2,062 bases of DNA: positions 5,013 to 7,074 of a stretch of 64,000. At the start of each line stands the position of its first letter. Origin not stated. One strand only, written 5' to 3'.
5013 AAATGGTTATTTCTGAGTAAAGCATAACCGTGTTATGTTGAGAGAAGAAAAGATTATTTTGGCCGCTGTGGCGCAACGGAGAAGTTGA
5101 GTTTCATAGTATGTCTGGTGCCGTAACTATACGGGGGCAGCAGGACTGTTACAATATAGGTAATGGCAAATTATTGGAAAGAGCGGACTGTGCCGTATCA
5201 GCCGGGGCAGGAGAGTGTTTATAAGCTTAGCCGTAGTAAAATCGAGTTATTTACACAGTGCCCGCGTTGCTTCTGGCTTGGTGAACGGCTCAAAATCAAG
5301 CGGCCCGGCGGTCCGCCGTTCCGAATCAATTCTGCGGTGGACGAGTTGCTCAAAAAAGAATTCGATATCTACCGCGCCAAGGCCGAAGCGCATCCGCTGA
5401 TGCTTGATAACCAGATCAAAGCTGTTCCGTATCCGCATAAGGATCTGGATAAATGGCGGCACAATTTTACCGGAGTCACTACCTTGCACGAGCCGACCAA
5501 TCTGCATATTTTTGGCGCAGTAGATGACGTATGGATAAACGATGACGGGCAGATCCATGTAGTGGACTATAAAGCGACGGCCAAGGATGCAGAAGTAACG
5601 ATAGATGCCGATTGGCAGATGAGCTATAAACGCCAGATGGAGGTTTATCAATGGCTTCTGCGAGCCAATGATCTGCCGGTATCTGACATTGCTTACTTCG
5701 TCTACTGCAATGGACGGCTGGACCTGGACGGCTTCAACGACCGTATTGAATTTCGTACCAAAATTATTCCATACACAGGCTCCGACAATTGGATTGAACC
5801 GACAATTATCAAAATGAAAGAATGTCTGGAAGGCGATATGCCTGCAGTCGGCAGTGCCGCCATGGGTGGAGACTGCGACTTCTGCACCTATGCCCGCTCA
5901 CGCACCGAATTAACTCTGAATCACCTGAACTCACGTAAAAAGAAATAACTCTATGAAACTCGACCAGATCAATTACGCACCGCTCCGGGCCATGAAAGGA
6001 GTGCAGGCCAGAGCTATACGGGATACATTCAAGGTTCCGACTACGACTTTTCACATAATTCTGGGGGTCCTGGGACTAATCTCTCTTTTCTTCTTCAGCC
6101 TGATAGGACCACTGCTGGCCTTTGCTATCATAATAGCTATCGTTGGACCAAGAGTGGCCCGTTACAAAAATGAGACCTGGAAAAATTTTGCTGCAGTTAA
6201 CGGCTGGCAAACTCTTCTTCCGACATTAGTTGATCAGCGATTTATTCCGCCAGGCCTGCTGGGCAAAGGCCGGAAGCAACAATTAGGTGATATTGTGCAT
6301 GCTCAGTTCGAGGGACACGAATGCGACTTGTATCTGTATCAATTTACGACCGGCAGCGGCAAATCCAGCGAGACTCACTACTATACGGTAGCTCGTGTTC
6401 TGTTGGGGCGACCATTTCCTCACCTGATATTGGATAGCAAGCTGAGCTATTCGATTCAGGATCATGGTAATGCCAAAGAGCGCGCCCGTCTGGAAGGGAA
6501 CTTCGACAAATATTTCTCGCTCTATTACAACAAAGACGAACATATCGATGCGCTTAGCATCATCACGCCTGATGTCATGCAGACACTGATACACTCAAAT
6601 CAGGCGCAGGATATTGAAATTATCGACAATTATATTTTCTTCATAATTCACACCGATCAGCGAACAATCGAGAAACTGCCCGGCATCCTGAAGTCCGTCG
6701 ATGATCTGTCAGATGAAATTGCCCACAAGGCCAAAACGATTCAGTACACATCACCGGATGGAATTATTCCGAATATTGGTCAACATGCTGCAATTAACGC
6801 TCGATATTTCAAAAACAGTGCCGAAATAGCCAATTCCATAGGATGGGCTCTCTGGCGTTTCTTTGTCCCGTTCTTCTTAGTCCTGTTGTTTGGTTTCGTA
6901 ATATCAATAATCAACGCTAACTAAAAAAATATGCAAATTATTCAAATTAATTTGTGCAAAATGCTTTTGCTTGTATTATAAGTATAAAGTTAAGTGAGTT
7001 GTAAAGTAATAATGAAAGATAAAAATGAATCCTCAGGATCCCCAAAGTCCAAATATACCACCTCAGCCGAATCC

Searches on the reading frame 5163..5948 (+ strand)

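Call 42: search_protein_families(library=pfam, proteins=[window:5163-5948:+], max_evalue=0.001)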
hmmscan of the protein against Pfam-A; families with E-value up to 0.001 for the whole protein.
window:5163-5948:+ (261 aa): 1 family
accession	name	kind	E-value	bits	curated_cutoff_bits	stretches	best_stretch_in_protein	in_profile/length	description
PF12705.13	PDDEXK_1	-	3.7e-13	50.4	22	1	22-245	2-244/247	PD-(D/E)XK nuclease superfamily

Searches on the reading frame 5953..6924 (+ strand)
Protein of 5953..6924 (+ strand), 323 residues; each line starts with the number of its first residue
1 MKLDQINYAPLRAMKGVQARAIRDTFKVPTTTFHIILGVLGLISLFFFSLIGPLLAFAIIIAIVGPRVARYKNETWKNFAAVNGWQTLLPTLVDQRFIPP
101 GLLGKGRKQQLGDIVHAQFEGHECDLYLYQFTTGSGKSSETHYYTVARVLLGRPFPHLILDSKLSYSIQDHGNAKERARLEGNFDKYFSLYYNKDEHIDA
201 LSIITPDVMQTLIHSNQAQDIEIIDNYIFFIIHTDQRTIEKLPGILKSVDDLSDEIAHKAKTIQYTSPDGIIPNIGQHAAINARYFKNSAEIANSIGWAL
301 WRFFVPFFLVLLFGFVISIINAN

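Call 42: search_protein_families(library=pfam, proteins=[window:5953-6924:+], max_evalue=0.001)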
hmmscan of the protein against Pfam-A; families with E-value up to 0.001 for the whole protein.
window:5953-6924:+ (323 aa): 1 family
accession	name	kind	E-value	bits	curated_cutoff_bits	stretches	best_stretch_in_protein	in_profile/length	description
PF11335.13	DUF3137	-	0.00013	22.3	26.1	1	166-254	30-118/139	Protein of unknown function (DUF3137)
